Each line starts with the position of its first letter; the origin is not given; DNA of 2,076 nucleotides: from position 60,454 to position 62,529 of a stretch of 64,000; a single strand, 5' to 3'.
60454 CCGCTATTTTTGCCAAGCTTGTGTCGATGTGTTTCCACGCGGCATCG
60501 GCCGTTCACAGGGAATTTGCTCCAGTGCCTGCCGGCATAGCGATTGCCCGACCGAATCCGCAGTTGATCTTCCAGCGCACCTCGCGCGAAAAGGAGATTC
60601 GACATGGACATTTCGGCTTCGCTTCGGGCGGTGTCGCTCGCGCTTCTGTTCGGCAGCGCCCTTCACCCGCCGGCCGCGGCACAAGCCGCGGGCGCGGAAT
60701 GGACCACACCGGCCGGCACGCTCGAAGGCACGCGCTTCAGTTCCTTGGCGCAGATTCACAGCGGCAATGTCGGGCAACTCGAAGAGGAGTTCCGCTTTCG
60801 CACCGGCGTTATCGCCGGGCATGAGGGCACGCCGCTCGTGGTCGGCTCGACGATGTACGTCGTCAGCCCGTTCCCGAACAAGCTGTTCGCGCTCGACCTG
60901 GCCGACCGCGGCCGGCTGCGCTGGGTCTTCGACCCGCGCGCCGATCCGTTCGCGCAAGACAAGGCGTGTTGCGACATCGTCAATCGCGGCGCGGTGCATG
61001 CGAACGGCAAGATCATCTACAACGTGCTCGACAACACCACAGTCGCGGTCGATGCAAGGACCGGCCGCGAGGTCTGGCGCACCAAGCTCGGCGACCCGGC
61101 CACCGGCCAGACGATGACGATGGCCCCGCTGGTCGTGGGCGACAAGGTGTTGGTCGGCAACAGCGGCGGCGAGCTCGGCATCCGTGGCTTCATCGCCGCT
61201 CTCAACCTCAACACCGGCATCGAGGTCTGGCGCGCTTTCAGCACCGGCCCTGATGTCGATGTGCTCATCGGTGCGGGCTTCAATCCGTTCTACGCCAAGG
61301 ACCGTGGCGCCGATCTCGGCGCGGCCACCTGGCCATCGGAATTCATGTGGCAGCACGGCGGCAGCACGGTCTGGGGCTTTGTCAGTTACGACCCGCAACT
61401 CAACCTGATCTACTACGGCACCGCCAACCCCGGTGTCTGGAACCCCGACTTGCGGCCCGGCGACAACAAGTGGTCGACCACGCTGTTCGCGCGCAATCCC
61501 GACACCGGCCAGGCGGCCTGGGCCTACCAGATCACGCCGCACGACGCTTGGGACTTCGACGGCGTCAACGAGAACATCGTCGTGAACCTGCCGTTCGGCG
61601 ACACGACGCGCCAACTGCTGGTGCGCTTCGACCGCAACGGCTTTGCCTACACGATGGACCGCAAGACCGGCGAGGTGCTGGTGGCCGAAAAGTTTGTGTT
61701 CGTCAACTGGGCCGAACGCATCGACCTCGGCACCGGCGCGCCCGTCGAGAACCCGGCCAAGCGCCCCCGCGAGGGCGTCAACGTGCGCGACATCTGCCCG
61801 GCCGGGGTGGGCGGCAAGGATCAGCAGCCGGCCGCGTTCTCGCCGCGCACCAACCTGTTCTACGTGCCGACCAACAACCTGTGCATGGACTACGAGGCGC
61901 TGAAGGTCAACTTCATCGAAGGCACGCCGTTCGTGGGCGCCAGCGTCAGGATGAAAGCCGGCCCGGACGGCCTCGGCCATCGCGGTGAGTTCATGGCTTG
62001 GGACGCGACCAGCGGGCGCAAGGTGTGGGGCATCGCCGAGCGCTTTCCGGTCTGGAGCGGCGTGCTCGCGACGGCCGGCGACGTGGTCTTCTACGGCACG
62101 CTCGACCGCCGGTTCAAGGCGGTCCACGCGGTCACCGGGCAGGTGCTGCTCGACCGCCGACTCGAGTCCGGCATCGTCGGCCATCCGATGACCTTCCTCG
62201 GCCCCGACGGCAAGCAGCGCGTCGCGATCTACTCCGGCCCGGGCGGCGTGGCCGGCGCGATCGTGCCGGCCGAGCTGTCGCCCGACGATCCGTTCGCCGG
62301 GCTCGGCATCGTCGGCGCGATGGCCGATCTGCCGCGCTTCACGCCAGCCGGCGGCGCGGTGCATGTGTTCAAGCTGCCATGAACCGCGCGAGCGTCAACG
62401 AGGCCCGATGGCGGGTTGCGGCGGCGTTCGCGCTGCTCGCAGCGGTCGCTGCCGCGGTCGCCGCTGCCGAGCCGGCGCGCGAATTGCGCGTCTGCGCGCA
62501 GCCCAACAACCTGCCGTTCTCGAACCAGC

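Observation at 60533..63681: Sigma54-type operon for a divergent lanthanide-signature PQQ dehydrogenase with J and cytochrome c partners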

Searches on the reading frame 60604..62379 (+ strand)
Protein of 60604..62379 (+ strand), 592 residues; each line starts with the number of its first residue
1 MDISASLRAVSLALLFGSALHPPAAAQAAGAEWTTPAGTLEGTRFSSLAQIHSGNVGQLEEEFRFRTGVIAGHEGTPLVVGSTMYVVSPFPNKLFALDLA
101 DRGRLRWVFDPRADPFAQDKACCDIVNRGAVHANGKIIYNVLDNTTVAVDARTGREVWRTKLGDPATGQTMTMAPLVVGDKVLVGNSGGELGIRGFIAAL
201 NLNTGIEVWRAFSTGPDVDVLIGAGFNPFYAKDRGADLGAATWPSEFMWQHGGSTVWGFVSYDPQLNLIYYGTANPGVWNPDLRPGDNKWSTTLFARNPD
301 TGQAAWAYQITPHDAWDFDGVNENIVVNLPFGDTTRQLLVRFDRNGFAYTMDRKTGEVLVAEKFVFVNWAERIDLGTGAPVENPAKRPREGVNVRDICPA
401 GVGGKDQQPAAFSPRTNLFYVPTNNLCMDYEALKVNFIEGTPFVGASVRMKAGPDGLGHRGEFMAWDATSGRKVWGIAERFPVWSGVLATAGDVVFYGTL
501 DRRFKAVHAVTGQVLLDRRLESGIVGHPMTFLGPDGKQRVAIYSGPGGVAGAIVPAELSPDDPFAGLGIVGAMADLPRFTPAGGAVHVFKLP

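Call 6: search_protein_families(library=pfam, proteins=[window:60604-62379:+])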
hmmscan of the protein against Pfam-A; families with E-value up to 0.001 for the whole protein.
window:60604-62379:+ (592 aa): 3 families
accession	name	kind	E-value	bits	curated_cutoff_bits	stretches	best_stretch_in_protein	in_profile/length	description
PF01011.28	PQQ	-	1.4e-53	183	26.7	2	33-360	1-336/595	Glucose/ethanol/alcohol dehydrogenase, beta-propeller domain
PF13360.13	PQQ_2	-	4.3e-18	66.3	27.6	1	74-219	27-152/233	Outer membrane protein assembly factor BamB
PF13570.13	Beta-prop_ACSF4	-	1.6e-05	24.9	133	0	84-191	63-157/329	Beta-alanine-activating enzyme, beta-propeller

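Call 7: search_protein_families(library=ncbifam, proteins=[window:60604-62379:+])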
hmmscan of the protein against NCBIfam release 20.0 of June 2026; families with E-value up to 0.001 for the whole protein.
window:60604-62379:+ (592 aa): 6 families
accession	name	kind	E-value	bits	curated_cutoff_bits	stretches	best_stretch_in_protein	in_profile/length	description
TIGR03075.1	PQQ_enz_alc_DH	subfamily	1.2e-180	601.7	480.05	1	26-548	14-530/530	PQQ-dependent dehydrogenase, methanol/ethanol family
TIGR04528.1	acido_non_PQQ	subfamily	1.4e-92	311.1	650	1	31-545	4-485/493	acido-empty-quinoprotein group A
TIGR03074.1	PQQ_membr_DH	subfamily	1.6e-45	155.2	832.65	3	240-361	379-503/783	membrane-bound PQQ-dependent dehydrogenase, glucose/quinate/shikimate family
TIGR03300.1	assembly_YfgL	equivalog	3.4e-13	49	285.2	1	130-211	141-216/377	outer membrane protein assembly factor BamB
NF008351.0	PRK11138.1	equivalog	1.8e-05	23.4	423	0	103-216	89-191/394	outer membrane protein assembly factor BamB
NF053615.1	SerThrKinAfsKStmc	equivalog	0.00052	18.8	1300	0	134-187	573-626/809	protein serine/threonine kinase AfsK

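Call 8: search_solved_structures(query=window:60604-62379:+, max_evalue=1e-10)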
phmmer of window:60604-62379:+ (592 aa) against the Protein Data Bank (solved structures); distinct sequences matched with E-value up to 1e-10: 26.
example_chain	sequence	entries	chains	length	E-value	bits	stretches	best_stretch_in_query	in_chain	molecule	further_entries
4mae_A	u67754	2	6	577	8.9e-196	655.3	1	32-591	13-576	Methanol dehydrogenase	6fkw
6oc5_A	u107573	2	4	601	7.9e-176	589.4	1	29-592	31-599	Lanthanide-dependent methanol dehydrogenase XoxF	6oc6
6dam_A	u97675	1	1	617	3e-165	554.4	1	30-592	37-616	Lanthanide-dependent methanol dehydrogenase XoxF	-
7o6z_A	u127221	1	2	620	7.5e-161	539.9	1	31-589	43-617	Methanol dehydrogenase (Cytochrome c) subunit 1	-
4tqo_B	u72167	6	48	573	1.8e-151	508.9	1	33-591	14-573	Methanol dehydrogenase protein, large subunit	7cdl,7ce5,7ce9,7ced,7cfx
2d0v_A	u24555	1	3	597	3e-146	491.7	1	30-591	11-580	methanol dehydrogenase large subunit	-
5xm3_A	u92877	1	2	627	3.7e-146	491.4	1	28-591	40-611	Glucose dehydrogenase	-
9ism_A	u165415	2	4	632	1.9e-145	489.1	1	29-591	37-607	Methanol dehydrogenase, alpha subunit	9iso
1w6s_A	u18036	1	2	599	4.8e-145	487.7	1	31-591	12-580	METHANOL DEHYDROGENASE SUBUNIT 1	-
1h4i_A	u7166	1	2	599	5.1e-145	487.6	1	31-591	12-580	METHANOL DEHYDROGENASE SUBUNIT 1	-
1h4j_A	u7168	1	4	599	1.6e-144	485.9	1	31-591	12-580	Methanol dehydrogenase [cytochrome c] subunit 1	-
1lrw_A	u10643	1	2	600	9.2e-142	476.9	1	31-591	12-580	methanol dehydrogenase subunit 1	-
1g72_A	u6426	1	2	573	2.5e-135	455.6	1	29-591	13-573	METHANOL DEHYDROGENASE HEAVY SUBUNIT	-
2ad6_A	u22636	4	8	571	2.5e-135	455.6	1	29-591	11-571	Methanol dehydrogenase subunit 1 | METHANOL DEHYDROGENASE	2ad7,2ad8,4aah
1yiq_A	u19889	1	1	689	3.2e-92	313.2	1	26-552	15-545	Quinohemoprotein alcohol dehydrogenase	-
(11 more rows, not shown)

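Call 9: search_solved_structures(query=window:60604-62379:+, max_evalue=1e-100, show_alignments=5)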
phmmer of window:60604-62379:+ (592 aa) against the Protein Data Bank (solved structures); distinct sequences matched with E-value up to 1e-100: 14.
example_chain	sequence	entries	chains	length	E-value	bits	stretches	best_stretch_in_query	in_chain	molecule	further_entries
4mae_A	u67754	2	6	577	8.9e-196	655.3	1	32-591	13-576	Methanol dehydrogenase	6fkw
6oc5_A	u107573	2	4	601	7.9e-176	589.4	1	29-592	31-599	Lanthanide-dependent methanol dehydrogenase XoxF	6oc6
6dam_A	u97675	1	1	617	3e-165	554.4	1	30-592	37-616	Lanthanide-dependent methanol dehydrogenase XoxF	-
7o6z_A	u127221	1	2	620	7.5e-161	539.9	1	31-589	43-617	Methanol dehydrogenase (Cytochrome c) subunit 1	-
4tqo_B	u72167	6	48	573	1.8e-151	508.9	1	33-591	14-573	Methanol dehydrogenase protein, large subunit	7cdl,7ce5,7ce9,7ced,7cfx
2d0v_A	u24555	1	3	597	3e-146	491.7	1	30-591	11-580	methanol dehydrogenase large subunit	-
5xm3_A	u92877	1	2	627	3.7e-146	491.4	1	28-591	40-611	Glucose dehydrogenase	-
9ism_A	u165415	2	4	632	1.9e-145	489.1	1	29-591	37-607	Methanol dehydrogenase, alpha subunit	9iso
1w6s_A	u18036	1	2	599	4.8e-145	487.7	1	31-591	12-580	METHANOL DEHYDROGENASE SUBUNIT 1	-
1h4i_A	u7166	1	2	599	5.1e-145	487.6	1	31-591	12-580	METHANOL DEHYDROGENASE SUBUNIT 1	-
1h4j_A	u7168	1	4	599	1.6e-144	485.9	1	31-591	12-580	Methanol dehydrogenase [cytochrome c] subunit 1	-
1lrw_A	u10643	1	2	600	9.2e-142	476.9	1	31-591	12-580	methanol dehydrogenase subunit 1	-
1g72_A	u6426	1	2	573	2.5e-135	455.6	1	29-591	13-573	METHANOL DEHYDROGENASE HEAVY SUBUNIT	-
2ad6_A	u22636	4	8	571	2.5e-135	455.6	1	29-591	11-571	Methanol dehydrogenase subunit 1 | METHANOL DEHYDROGENASE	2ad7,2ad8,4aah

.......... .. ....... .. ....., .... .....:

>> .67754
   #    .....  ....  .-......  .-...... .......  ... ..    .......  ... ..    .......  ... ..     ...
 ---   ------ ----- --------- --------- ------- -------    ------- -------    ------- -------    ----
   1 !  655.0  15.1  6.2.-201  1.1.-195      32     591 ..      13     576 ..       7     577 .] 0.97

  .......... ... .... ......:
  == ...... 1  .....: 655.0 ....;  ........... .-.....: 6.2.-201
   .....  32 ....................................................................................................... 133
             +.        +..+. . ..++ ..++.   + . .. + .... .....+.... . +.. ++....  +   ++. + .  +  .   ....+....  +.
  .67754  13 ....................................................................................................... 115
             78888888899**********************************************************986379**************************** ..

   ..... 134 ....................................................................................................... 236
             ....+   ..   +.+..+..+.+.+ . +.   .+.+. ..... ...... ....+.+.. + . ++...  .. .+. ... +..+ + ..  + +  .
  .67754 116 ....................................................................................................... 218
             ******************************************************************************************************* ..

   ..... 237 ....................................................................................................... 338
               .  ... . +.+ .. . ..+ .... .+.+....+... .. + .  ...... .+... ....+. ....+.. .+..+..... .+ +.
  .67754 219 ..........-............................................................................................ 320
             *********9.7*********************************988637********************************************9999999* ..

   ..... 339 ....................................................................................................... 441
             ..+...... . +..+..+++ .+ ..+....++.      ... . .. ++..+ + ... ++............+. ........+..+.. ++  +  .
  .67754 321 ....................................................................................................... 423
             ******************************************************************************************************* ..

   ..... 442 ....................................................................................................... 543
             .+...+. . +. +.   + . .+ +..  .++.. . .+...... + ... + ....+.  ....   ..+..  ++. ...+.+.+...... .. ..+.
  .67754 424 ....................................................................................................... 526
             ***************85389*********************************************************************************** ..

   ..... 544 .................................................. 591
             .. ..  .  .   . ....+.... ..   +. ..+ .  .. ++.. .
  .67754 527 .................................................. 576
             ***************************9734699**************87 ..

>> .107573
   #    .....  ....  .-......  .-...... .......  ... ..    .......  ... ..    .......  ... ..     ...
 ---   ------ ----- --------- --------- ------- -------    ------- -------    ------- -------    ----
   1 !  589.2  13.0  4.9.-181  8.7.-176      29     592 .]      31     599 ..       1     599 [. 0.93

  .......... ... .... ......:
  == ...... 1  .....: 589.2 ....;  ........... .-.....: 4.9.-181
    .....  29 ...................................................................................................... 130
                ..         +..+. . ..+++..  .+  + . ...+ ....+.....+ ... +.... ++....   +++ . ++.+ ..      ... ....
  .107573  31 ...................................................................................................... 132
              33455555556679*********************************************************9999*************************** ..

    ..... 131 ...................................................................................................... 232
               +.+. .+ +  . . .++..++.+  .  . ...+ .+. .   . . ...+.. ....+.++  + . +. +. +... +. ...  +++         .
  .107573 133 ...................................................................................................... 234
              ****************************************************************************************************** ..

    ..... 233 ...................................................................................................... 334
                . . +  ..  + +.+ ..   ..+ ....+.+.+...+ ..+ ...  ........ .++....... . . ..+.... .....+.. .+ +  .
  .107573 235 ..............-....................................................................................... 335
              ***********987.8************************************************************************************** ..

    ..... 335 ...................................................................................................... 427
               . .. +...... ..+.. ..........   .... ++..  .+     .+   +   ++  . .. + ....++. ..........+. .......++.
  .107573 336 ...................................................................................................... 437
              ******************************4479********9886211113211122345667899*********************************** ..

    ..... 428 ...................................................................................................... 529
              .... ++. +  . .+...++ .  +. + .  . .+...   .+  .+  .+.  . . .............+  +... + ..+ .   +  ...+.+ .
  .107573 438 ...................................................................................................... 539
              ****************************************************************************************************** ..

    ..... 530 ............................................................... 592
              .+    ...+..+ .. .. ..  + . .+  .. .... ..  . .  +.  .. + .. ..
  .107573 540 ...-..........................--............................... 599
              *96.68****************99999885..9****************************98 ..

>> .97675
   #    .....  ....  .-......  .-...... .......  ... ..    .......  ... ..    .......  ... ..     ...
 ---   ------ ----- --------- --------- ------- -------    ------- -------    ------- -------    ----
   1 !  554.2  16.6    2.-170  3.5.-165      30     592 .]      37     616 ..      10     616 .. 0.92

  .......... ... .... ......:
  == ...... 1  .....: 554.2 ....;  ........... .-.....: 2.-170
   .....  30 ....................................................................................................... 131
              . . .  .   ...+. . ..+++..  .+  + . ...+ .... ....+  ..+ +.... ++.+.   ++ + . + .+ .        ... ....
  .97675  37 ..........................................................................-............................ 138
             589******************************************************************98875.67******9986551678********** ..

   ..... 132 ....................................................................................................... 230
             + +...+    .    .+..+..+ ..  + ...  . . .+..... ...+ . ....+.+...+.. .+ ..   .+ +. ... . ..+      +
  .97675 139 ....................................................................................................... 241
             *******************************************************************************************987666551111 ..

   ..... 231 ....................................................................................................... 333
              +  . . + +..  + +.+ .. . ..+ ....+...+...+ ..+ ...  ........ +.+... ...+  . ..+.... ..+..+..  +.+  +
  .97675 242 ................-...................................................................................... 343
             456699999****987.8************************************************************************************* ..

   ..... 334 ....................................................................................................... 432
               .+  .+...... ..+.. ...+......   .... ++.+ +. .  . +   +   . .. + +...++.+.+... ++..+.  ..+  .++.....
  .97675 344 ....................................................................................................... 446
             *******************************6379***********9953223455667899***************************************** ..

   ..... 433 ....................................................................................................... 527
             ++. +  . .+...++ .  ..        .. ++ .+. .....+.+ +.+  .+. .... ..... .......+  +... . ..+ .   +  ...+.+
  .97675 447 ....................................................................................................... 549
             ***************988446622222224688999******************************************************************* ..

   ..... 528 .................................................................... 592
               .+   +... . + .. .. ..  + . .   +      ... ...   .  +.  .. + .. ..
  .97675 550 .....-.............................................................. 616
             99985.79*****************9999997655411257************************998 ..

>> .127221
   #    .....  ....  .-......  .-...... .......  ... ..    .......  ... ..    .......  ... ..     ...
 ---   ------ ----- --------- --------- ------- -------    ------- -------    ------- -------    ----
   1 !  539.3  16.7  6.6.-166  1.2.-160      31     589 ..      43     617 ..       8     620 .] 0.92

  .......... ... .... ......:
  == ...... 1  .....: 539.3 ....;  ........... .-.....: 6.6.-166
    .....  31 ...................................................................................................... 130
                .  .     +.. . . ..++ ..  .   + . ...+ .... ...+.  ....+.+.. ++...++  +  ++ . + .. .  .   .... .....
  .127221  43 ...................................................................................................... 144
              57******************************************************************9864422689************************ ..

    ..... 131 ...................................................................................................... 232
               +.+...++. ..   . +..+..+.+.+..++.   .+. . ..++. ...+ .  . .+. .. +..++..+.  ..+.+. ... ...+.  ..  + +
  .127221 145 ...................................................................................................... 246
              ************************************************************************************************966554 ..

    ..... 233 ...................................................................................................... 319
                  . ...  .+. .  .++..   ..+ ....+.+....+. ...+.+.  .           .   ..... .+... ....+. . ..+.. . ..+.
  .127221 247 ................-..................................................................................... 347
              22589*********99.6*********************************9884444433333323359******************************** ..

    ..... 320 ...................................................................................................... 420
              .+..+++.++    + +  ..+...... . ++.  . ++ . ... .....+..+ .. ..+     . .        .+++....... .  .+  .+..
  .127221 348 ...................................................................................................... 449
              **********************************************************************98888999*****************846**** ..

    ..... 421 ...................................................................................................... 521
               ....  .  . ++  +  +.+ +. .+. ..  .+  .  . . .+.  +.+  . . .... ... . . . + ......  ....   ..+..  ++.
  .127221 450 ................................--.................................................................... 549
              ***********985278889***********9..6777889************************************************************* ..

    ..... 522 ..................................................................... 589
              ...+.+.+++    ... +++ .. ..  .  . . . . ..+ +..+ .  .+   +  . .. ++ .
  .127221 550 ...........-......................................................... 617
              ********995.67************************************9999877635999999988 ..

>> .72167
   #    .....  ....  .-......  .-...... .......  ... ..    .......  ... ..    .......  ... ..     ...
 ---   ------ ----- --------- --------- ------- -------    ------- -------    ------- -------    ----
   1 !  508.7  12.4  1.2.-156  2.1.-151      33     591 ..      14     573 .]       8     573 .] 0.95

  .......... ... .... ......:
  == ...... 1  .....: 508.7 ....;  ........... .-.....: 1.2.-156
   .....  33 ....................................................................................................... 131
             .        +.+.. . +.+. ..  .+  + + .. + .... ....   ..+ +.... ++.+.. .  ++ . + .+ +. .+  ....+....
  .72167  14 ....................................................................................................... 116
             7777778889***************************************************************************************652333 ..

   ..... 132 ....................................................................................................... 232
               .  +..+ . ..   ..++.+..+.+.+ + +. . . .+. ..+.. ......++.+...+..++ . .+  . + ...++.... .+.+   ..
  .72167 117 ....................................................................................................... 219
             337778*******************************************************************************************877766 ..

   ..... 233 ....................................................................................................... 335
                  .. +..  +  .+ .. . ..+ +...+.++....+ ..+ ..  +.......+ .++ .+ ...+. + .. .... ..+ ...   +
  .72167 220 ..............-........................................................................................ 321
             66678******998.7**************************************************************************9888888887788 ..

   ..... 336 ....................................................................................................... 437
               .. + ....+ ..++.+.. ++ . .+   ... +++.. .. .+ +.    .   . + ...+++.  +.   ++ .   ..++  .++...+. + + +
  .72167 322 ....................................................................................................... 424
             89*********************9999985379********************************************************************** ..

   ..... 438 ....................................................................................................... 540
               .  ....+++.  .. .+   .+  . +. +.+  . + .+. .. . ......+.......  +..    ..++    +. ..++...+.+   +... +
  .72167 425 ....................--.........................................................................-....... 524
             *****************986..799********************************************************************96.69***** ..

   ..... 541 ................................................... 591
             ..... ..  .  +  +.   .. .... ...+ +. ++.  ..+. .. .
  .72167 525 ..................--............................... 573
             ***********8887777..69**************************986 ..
